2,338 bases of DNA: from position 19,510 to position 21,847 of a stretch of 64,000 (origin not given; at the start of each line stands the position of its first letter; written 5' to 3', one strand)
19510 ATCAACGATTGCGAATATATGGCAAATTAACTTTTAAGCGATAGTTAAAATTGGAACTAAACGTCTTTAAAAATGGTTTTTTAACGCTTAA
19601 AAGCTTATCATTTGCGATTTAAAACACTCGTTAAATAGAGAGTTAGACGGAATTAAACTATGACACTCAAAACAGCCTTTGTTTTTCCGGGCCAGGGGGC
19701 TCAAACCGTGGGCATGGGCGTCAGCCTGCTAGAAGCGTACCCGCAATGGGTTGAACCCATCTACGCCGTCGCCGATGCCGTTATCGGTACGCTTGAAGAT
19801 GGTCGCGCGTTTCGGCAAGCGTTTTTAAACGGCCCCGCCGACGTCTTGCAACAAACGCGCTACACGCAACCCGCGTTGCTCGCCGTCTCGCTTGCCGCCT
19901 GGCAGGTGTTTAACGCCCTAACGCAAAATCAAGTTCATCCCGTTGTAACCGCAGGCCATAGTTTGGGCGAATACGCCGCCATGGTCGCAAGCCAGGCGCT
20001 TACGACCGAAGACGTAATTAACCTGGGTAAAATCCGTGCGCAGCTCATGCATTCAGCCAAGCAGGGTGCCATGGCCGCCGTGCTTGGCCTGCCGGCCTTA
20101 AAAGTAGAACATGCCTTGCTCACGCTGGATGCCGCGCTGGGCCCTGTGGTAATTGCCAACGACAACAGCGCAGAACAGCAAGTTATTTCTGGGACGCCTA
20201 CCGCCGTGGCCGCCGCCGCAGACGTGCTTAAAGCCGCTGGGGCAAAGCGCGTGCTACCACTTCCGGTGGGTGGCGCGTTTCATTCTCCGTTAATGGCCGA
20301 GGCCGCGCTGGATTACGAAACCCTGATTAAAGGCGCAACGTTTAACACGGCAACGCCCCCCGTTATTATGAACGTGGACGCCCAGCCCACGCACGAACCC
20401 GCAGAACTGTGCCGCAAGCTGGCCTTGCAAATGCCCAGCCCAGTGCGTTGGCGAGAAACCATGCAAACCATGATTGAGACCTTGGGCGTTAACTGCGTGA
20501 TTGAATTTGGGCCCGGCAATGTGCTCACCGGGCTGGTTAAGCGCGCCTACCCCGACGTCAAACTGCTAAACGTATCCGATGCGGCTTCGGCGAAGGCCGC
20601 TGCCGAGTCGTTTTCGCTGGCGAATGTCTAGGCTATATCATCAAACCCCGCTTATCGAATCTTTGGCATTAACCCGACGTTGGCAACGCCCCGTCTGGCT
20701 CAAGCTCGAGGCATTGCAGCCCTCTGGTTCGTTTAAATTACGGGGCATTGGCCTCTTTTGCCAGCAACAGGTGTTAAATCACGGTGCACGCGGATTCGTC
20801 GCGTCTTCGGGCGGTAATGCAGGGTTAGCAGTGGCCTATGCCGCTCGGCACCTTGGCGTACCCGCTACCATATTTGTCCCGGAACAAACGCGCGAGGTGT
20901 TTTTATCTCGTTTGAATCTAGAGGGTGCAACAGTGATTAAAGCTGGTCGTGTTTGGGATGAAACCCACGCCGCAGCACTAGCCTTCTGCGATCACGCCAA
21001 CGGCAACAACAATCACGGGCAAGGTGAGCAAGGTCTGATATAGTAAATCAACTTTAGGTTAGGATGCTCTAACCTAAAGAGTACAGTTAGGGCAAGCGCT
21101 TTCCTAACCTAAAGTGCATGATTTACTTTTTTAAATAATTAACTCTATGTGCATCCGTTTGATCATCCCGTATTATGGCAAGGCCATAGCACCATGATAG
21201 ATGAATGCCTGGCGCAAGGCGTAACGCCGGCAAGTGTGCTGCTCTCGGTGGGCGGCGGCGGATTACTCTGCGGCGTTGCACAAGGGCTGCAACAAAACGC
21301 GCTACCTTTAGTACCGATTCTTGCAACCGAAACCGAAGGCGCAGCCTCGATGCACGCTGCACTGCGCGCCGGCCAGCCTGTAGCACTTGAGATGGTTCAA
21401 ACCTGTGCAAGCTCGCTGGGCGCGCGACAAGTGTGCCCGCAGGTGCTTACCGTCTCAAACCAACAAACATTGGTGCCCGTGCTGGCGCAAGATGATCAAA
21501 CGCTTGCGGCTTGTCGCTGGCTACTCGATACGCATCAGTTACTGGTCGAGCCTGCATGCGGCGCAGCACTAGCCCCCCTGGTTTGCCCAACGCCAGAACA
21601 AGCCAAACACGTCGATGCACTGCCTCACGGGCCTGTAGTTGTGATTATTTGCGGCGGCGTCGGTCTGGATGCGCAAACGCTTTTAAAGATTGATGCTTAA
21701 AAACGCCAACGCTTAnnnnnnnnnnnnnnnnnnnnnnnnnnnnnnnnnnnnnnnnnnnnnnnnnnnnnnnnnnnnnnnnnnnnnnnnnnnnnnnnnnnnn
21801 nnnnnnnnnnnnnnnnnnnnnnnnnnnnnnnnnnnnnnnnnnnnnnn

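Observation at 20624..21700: PLP-dependent serine/threonine dehydratase gene split in frame by an 84-bp inverted-repeat element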

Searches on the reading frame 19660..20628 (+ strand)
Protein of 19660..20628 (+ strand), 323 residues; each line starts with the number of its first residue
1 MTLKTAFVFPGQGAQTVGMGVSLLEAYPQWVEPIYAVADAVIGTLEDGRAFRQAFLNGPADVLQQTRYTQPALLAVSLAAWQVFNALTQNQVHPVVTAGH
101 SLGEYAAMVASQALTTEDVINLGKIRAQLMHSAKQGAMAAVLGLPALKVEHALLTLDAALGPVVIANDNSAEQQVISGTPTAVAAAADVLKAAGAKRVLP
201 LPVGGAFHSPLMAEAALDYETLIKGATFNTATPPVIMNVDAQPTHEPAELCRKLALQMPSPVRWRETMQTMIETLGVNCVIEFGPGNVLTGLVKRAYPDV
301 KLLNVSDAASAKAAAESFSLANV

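Call 18: find_encoding_contigs(protein=window:19660-20628:+, flank=10000, max_places=6)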
Protein window:19660-20628:+ (323 aa): 1 contig read that carries it; 1 place shown.
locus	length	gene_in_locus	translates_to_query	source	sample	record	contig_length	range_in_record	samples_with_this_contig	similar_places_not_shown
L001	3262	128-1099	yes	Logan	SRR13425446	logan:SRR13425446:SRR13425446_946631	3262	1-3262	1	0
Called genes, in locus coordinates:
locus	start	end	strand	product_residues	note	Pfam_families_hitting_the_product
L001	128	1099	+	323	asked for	PF00698:Acyl_transf_1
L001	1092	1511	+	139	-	PF00291:PALP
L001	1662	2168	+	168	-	PF00291:PALP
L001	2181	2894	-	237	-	PF02190:LON_substr_bdg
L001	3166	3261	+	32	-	?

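Call 25: find_related_loci(query=window:19660-20628:+, collection=genome_contigs, flank=6000)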
Query window:19660-20628:+ (323 aa) in genome_contigs; peptide patterns used: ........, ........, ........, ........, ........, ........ (x = any residue, [..] = any of these).
49 stretches matched a pattern, but none encodes a relative of the query by tblastn (E <= 1e-3).

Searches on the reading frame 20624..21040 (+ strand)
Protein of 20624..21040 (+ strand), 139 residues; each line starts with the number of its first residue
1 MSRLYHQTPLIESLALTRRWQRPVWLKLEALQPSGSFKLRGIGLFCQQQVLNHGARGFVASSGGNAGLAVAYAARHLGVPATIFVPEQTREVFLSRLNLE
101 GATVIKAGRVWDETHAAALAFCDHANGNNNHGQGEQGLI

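Call 5: search_protein_families(library=pfam, proteins=[window:20624-21040:+], max_evalue=0.01)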
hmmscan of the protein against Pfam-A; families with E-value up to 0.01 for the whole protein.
window:20624-21040:+ (139 aa): 1 family
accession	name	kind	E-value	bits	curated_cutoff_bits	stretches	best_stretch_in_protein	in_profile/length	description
PF00291.31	PALP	-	1.6e-30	106.9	35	1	3-122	3-122/295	Pyridoxal-phosphate dependent enzyme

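Call 42: list_cluster_members(proteins=[window:20624-21040:+, window:21194-21697:+, window:21149-21697:+, P0001])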
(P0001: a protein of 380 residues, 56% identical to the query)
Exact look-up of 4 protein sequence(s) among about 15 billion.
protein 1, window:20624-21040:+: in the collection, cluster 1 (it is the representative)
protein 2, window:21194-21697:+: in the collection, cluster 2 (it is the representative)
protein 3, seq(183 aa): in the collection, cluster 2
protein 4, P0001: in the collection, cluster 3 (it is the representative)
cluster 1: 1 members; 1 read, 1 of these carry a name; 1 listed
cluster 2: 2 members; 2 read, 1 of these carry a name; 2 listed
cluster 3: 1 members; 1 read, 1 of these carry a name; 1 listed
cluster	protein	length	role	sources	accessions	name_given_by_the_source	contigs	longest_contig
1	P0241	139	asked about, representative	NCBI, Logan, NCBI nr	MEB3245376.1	MAG: pyridoxal-phosphate dependent enzyme [Vampirovibrionales bacterium] | pyridoxal-phosphate dependent enzyme [Vampirovibrionales bacterium]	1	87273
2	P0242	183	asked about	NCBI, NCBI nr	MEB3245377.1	MAG: pyridoxal-phosphate dependent enzyme [Vampirovibrionales bacterium] | pyridoxal-phosphate dependent enzyme [Vampirovibrionales bacterium]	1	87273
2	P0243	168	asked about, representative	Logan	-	-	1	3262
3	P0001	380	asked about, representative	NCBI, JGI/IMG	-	L-serine/L-threonine ammonia-lyase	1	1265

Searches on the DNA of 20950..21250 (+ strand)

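Call 12: search_rna_families(source=window, start=20950, end=21250, threshold=evalue, max_evalue=10)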
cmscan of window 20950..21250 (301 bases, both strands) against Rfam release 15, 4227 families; matches with E-value up to 10: 5.
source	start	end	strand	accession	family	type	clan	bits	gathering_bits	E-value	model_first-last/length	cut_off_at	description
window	21046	21119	-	RF03956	mir-737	Gene; miRNA;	-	20.5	60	0.7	1-63/63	no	mir-737 microRNA precursor family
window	21025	21115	+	RF02418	Spd-sr07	Gene; sRNA;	-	18.8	55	1.5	1-63/63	no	Streptococcus sRNA Spd-sr07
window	20963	21088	+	RF00155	SNORA66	Gene; snRNA; snoRNA; HACA-box;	CL00038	15.8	45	2.3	1-133/133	no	Small nucleolar RNA SNORA66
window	21036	21130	+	RF00689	MIR390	Gene; miRNA;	-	15.3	77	2.5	1-121/121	no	MIR390 microRNA precursor family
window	21185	21204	+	RF01109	SBRMV1_UPD-PKd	Cis-reg;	-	13.7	33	9.5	1-21/21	no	Pseudoknot of upstream pseudoknot domain (UPD) of the 3'UTR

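Call 28: search_dna_similar(query=window:21030-21145:+, collection=plasmids, mode=distant, max_evalue=1)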
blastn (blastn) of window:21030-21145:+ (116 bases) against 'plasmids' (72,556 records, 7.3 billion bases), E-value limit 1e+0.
No match.

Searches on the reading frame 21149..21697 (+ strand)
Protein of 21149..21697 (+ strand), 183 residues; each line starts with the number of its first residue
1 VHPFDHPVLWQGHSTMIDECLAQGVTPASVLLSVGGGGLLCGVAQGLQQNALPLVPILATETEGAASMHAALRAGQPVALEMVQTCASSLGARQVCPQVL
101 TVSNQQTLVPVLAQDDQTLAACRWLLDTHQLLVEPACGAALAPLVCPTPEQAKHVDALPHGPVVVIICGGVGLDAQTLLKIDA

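Call 5: search_protein_families(library=pfam, proteins=[window:21149-21697:+], max_evalue=0.01)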
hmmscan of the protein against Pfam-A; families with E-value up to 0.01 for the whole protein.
window:21149-21697:+ (183 aa): 1 family
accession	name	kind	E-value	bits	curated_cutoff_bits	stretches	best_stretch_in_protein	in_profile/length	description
PF00291.31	PALP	-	7.7e-27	94.8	35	1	2-169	132-295/295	Pyridoxal-phosphate dependent enzyme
